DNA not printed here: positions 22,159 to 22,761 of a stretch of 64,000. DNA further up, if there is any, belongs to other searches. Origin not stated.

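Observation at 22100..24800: Compositional island: GC-rich segment with DUF1874-like small gene divergently arranged with the AT-rich repeat-protein gene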

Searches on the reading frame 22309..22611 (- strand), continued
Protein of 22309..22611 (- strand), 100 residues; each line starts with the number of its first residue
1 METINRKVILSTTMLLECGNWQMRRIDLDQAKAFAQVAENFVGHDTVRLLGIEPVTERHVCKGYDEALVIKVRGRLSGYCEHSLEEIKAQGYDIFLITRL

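Call 44: search_solved_structures(query=A3, max_evalue=0.001, show_alignments=5)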
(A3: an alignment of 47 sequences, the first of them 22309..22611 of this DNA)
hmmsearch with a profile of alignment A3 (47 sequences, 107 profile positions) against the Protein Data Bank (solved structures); distinct sequences matched with E-value up to 0.001: 7.
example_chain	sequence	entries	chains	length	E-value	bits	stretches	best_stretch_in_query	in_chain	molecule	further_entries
2j6b_A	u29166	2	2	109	3.3e-22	82.1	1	5-103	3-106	AFV3-109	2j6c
8y7f_A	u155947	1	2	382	1.9e-12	50.7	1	5-94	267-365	CRISPR-associated protein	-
8y6z_B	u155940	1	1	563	2.6e-12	50.3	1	5-94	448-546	CRISPR-associated protein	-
2j85_A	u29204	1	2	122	3.5e-11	46.6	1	34-96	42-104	STIV B116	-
8y7g_A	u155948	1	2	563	9.4e-11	45.2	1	5-94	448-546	CRISPR-associated protein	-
2x4i_A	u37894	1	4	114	1.2e-09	41.7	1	32-95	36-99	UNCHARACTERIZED PROTEIN 114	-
6scf_A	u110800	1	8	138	6.8e-08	36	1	32-95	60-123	Uncharacterized protein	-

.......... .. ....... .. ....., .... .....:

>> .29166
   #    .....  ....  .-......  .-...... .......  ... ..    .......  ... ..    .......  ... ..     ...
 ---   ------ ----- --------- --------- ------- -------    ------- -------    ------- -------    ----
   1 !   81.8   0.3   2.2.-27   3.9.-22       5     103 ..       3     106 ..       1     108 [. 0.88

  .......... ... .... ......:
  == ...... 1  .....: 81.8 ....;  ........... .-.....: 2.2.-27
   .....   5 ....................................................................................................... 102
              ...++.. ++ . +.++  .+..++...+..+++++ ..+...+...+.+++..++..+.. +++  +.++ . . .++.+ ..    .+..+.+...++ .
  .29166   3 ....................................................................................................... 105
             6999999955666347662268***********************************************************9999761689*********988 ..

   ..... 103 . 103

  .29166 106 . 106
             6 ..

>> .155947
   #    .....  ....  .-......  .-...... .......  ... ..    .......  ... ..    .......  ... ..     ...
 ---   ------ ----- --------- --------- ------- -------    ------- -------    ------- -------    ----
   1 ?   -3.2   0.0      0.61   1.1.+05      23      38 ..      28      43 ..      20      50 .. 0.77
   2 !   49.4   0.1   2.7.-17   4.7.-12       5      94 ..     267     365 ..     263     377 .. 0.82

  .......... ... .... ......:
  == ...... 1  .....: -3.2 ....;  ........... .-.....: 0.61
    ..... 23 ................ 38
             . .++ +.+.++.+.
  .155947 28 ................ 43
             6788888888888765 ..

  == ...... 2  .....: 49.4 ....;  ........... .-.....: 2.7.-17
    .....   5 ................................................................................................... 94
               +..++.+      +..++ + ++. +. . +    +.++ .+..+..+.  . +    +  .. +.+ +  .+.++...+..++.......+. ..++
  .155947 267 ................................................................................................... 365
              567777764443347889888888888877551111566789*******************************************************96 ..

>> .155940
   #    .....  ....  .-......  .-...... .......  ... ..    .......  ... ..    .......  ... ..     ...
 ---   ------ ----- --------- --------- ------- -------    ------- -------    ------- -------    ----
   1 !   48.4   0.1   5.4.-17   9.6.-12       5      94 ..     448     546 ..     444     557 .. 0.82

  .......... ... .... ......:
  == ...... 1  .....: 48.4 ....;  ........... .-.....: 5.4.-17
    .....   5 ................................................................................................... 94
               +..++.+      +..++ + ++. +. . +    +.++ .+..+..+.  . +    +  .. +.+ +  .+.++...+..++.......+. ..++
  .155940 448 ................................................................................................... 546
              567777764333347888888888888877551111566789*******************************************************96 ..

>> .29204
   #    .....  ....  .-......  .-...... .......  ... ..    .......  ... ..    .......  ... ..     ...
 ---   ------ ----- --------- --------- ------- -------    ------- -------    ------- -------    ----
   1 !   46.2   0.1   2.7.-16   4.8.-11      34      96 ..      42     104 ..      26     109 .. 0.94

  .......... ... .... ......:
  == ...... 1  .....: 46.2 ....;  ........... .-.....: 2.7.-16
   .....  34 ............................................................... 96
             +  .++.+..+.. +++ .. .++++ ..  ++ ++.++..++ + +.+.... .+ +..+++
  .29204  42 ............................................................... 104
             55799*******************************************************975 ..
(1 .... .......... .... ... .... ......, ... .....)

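Call 58: search_protein_families(library=padloc, alignment_id=A4, max_evalue=0.001)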
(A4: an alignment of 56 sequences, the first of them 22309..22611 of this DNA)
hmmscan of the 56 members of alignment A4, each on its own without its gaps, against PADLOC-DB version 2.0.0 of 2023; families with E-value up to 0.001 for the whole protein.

A. member 1, window:22309-22611:- (100 aa): 0 families

B. families by the number of members that match (of 56 scanned): 35 families (the first 25 are shown)
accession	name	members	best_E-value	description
PDLC04134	mad2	3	7.7e-27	mads_2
PDLC04140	mad8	2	1.3e-09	mads_8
PDLC01991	CARF_m8--CARF_LolE_TM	2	9e-09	-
PDLC04135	mad3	1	1.3e-33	mads_3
PDLC04368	PDC-M05A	1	3.9e-20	-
PDLC01447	Cas4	1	4.2e-10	"CAS-I,CAS-II,CAS-III,CAS-IV,CAS-V,CAS-VI; acquisition_associated"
PDLC01250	Cas4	1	7.6e-10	"CAS-I,CAS-II,CAS-III,CAS-IV,CAS-V,CAS-VI; acquisition_associated"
PDLC00943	Cas4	1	2.2e-08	CRISPR-associated protein Cas4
PDLC00944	Cas4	1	6.2e-08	Cas4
PDLC02196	IetA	1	2.1e-07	-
PDLC02350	AbiO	1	2e-06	AbiO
PDLC02335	AbiLi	1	3.8e-06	AbiLi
PDLC02195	IetA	1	6.4e-06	-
PDLC02980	AriA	1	8.1e-06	-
PDLC00915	TRIP13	1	1.4e-05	TRIP13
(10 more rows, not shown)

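Call 59: search_protein_families(library=ncbifam, alignment_id=A4, max_evalue=1e-10)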
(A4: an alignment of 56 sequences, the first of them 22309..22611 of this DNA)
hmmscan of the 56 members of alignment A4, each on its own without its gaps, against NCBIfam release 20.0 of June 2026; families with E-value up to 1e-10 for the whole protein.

A. member 1, window:22309-22611:- (100 aa): 0 families

B. families by the number of members that match (of 56 scanned): 357 families (the first 25 are shown)
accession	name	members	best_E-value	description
NF007826.0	PRK10535.1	3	7.4e-73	macrolide ABC transporter ATP-binding protein/permease MacB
TIGR01307.1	pgm_bpd_ind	2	1.1e-187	2,3-bisphosphoglycerate-independent phosphoglycerate mutase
NF003897.0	PRK05434.1-5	2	4e-160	2,3-bisphosphoglycerate-independent phosphoglycerate mutase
TIGR03434.1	ADOP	2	3.4e-39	ADOP family duplicated permease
TIGR02212.1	lolCE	2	8e-16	lipoprotein-releasing ABC transporter permease subunit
TIGR00306.2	apgM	2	1.7e-11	2,3-bisphosphoglycerate-independent phosphoglycerate mutase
TIGR01525.1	ATPase-IB_hvy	1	2.2e-192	heavy metal translocating P-type ATPase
TIGR01511.1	ATPase-IB1_Cu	1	2.2e-185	copper-translocating P-type ATPase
NF007952.0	PRK10671.1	1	2.8e-170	copper-exporting P-type ATPase CopA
TIGR01060.2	eno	1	2.6e-168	phosphopyruvate hydratase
NF001859.2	PRK00591.1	1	3.2e-149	peptide chain release factor 1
TIGR00019.1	prfA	1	9e-148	peptide chain release factor 1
NF009881.0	PRK13341.1-2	1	1.1e-134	AAA family ATPase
TIGR01512.1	ATPase-IB2_Cd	1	6.5e-131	cadmium family heavy metal-translocating P-type ATPase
NF008262.1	PRK11033.1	1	1.4e-129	zinc/cadmium/mercury/lead-transporting ATPase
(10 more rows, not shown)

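Call 62: find_related_loci(query=A5, collection=viral_contigs, flank=6000)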
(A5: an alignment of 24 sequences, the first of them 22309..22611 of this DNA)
Query A5 (100 aa) in viral_contigs; peptide patterns used: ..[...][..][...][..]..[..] (x = any residue, [..] = any of these).
15 stretches matched a pattern; 4 encode a relative of the query (tblastn E <= 1e-3); 4 distinct loci.
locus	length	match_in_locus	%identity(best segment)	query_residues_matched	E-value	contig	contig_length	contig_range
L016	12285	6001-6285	46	8-100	2e-22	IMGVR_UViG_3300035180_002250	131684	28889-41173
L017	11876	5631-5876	40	9-87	2e-12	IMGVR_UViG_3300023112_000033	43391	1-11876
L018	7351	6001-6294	32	4-96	1e-7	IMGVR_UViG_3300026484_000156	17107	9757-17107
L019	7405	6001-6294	32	4-96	1e-7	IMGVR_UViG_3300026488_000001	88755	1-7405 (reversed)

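Call 66: find_related_loci(query=A6, collection=metagenome_contigs, flank=8000)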
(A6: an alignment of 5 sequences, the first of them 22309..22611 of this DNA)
Query A6 (100 aa) in metagenome_contigs; peptide patterns used: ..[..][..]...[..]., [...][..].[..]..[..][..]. (x = any residue, [..] = any of these).
314 stretches matched a pattern; 4 encode a relative of the query (tblastn E <= 1e-3); 4 distinct loci.
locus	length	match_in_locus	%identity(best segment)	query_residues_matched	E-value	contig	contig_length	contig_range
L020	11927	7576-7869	55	2-99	4e-31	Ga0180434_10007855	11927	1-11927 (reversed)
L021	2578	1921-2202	54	6-97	4e-27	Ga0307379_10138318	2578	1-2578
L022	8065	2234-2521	38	7-100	4e-16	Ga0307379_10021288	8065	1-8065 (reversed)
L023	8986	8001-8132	34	38-81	1e-5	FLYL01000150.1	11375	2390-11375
